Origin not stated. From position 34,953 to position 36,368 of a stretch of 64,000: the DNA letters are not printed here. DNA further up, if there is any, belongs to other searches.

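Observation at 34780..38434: ParA/MinD ATPase fused to a glycogen-binding module (CBM48) in an operon with a GH57 enzyme: candidate glycogen-granule positioning system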

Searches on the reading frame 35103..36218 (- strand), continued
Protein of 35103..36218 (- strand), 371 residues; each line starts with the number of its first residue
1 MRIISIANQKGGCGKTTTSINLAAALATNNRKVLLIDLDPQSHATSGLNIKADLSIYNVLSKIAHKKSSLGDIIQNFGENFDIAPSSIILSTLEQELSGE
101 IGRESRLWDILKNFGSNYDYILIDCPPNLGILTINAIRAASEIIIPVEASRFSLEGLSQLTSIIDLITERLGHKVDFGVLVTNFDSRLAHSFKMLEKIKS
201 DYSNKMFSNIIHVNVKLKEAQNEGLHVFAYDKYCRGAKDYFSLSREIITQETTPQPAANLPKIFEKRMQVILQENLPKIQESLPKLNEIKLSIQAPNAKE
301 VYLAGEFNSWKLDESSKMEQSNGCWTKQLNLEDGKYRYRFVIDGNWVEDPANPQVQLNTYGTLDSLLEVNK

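Call 7: find_related_loci(query=window:35103-36218:-, collection=genome_contigs, flank=8000)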
Query window:35103-36218:- (371 aa) in genome_contigs; peptide patterns used: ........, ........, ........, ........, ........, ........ (x = any residue, [..] = any of these).
600 stretches matched a pattern (row limit reached: there are more); 550 encode a relative of the query (tblastn E <= 1e-3); the best 80 are kept; 80 distinct loci.
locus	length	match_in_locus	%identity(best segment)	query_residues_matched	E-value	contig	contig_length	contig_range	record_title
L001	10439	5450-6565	81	1-371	0e+0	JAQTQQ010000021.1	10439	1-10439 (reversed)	MAG: Candidatus Omnitrophota bacterium isolate STB_143 NODE_16684_length_10439_cov_9.146334_Sandtown_B, whole genome sho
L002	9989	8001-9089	79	1-370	0e+0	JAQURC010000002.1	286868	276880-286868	MAG: Candidatus Omnitrophota bacterium isolate STD1_64 NODE_63_length_286868_cov_12.540903_Sandtown_D1, whole genome sho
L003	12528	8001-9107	79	1-371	0e+0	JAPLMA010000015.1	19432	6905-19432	MAG: Candidatus Omnitrophota bacterium isolate LacPavin_0920_WC70_MAG_40_20 LacPavin_0920_WC70_scaffold_481898, whole ge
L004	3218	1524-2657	74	1-369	0e+0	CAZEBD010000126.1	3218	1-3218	MAG TPA_asm: uncultured Planctomycetales bacterium isolate SRP192927_co7_238 genome assembly, contig: NODE_80505_length_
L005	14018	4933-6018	74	1-369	0e+0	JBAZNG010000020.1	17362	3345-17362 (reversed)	MAG: Candidatus Omnitrophota bacterium isolate SO_2017_LW4_61 scaffold_6440_c1_LW137-91_2017, whole genome shotgun seque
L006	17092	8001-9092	70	1-370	3e-178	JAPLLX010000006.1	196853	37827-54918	MAG: Candidatus Omnitrophota bacterium isolate LacPavin_0920_WC90_MAG_43_22 LacPavin_0920_WC90_scaffold_868978, whole ge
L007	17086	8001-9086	70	1-369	2e-177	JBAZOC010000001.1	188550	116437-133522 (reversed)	MAG: Candidatus Omnitrophota bacterium isolate SO_2017_LW4_85 scaffold_238_c1_LW137-91_2017, whole genome shotgun sequen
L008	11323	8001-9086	69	1-369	1e-176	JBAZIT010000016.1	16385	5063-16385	MAG: Candidatus Omnitrophota bacterium isolate SO_2017_LW4_101 scaffold_6902_c1_LW137-91_2017, whole genome shotgun sequ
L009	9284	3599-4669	68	1-369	2e-172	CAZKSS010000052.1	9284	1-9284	MAG TPA_asm: uncultured Planctomycetales bacterium isolate SRP098346_co1_421 genome assembly, contig: NODE_9778_length_9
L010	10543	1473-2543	67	1-369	9e-172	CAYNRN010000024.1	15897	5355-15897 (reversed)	MAG TPA_asm: uncultured Planctomycetales bacterium isolate SRP098346_co1_174 genome assembly, contig: NODE_3925_length_1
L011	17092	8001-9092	70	1-369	2e-171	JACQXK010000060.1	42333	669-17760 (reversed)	MAG: Candidatus Omnitrophota bacterium isolate NC_groundwater_1513_Pr4_B-0.1um_40_4 SR1-18-B1_scaffold_261777, whole gen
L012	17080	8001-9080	67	1-369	3e-169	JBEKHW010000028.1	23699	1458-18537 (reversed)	MAG: Candidatus Omnitrophota bacterium isolate SPRUCE 286 SPRUCE_286_28, whole genome shotgun sequence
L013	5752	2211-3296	68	1-369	6e-170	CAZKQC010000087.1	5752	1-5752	MAG TPA_asm: uncultured Planctomycetales bacterium isolate SRP098346_co1_321 genome assembly, contig: NODE_20460_length_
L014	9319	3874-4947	66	1-367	1e-166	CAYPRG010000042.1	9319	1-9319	MAG TPA_asm: uncultured Planctomycetales bacterium isolate SRP178699_co1_560 genome assembly, contig: NODE_10323_length_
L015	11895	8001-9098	66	1-370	5e-166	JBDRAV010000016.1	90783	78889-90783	MAG: Candidatus Omnitrophota bacterium isolate MEGAHIT-group-1.1018 k141_3383292, whole genome shotgun sequence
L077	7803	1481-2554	39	1-370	1e-83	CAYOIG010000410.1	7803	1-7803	MAG TPA_asm: uncultured Myxococcaceae bacterium isolate binchicken_co200_19 genome assembly, contig: k141_1215205, whole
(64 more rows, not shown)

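Call 17: find_encoding_contigs(protein=P0001, flank=10000, max_places=2)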
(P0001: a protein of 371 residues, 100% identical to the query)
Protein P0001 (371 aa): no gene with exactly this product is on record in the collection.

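Call 30: predict_structure(alignment_id=A1)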
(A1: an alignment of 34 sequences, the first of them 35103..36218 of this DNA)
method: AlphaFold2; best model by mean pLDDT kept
length: 371 residues; sequences in the alignment: 34
mean_pLDDT: 59.8   pTM: 0.49
mean pLDDT of the five models: 59.8, 56.8, 49.9, 49.7, 45.5
residues with pLDDT >= 90: 2; 70-90: 136; 50-70: 97; < 50: 136
segments of 3 or more residues with pLDDT < 50: 10-16, 40-79, 86-105, 209-215, 225-239, 252-268, 275-286, 345-360
pLDDT, mean of each block of 10 residues (from residue 1): 66 50 66 68 38 29 36 48 53 41 53 70 70 71 72 72 77 76 65 78 68 51 47 38 61 38 43 44 50 78 84 85 83 82 55 37 70 64
secondary structure, 60 per line:
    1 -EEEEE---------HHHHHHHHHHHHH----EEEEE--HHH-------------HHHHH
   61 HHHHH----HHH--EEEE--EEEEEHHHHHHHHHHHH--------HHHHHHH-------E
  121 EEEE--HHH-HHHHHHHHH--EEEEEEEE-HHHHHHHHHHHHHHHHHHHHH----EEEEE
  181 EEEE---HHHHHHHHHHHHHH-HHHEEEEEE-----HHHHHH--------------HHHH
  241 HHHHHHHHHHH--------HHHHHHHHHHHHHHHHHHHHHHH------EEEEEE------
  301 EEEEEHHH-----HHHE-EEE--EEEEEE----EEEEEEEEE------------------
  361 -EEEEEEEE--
elements in order: E2-6 H16-28 E33-37 H56-65 E75-78 E81-85 H86-97 H106-112 E120-124 H131-139 E142-149 H151-171 E176-184 H188-201 E206-211 H217-222 H237-251 H260-282 E289-294 E301-305 E319-321 E324-329 E334-342 E362-369
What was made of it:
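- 35106..35348 (-): CBM48 (AMPK-beta-type glycogen-binding) module, residues about 291-371. The AF2 core has pLDDT about 80 and is all-beta (call 30).
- On CBM48 / AMPK1_CBM (PF16561) glycogen-binding modules: The AF2 core (290-345) has pLDDT about 80 with six beta-strands, but the whole model is at pLDDT 60 (call 30).
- The AF2 model of the fusion is poor (pLDDT 60, call 30), so the CBM fold rests on sequence.
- Tried and rejected: AF2 of the fusion from 34 close homologues gave a poor model (pLDDT 60, call 30).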

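Call 35: search_protein_families(library=pfam, alignment_id=A3, max_evalue=0.001)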
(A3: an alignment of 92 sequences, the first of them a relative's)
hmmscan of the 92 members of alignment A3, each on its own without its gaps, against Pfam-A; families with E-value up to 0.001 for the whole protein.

A. member 1, L040:9181-9618:+ (145 aa): 1 family
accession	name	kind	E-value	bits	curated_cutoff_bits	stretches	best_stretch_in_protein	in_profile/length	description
PF12399.14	BCA_ABC_TP_C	-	2.6e-05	24.1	25.5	1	126-144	6-24/27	Branched-chain amino acid ATP-binding cassette transporter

B. families by the number of members that match (of 92 scanned): 111 families (the first 25 are shown)
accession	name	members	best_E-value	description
PF00293.34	NUDIX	5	1.2e-21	NUDIX domain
PF01435.24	Peptidase_M48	3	2.7e-26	Peptidase family M48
PF16491.10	Peptidase_M48_N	3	7.7e-23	CAAX prenyl protease N-terminal, five membrane helices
PF10609.15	ParA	3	4.1e-10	NUBPL iron-transfer P-loop NTPase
PF01656.29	CbiA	3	5.8e-08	CobQ/CobB/MinD/ParA nucleotide binding domain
PF01134.28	GIDA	2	7.6e-162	Glucose inhibited division protein A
PF00731.26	AIRC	2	6.3e-58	AIR carboxylase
PF00072.30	Response_reg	2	2.2e-29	Response regulator receiver domain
PF00730.31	HhH-GPD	2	4.8e-18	HhH-GPD superfamily base excision DNA repair protein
PF07992.20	Pyr_redox_2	2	1.7e-13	Pyridine nucleotide-disulphide oxidoreductase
PF04542.20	Sigma70_r2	2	2e-12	Sigma-70 region 2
PF08281.18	Sigma70_r4_2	2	2.8e-11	Sigma-70, region 4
PF12831.13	FAD_oxidored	2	3.7e-06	FAD dependent oxidoreductase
PF00890.30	FAD_binding_2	2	8.5e-05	FAD binding domain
PF13738.12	Pyr_redox_3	2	9.1e-05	Pyridine nucleotide-disulphide oxidoreductase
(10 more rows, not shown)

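Call 37: search_protein_families(library=pfam, alignment_id=A4, max_evalue=0.001)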
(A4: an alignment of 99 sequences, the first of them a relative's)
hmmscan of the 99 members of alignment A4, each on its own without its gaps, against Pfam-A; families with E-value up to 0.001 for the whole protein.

A. member 1, L040:3419-4204:+ (261 aa): 2 families
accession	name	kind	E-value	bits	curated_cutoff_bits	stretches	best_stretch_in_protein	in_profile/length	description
PF00378.25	ECH_1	-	1.4e-52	179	27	1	10-259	3-249/251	Enoyl-CoA hydratase/isomerase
PF16113.10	ECH_2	-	7.2e-31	108.3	27.2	1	16-184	4-172/335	Enoyl-CoA hydratase/isomerase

B. families by the number of members that match (of 99 scanned): 179 families (the first 25 are shown)
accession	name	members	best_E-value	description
PF03477.21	ATP-cone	4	6.9e-09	ATP cone domain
PF02646.22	RmuC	3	7.9e-76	RmuC family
PF14559.12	TPR_19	3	1.7e-43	Tetratricopeptide repeat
PF13432.12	TPR_16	3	4.3e-39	Tetratricopeptide repeat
PF13411.12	MerR_1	3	5.6e-15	MerR HTH family regulatory protein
PF07238.19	PilZ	3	1.7e-12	PilZ domain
PF00376.29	MerR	3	1.7e-09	MerR family regulatory protein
PF13671.12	AAA_33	3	8.7e-05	AAA domain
PF13191.12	AAA_16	3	8.8e-05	AAA ATPase domain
PF06414.18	Zeta_toxin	3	9.3e-05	Zeta toxin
PF13561.12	adh_short_C2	2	2.9e-64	Enoyl-(Acyl carrier protein) reductase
PF07719.23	TPR_2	2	1.1e-60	Tetratricopeptide repeat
PF00106.31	adh_short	2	6.4e-58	short chain dehydrogenase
PF13414.12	TPR_11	2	7.2e-55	TPR repeat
PF01965.30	DJ-1_PfpI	2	5.5e-46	DJ-1/PfpI family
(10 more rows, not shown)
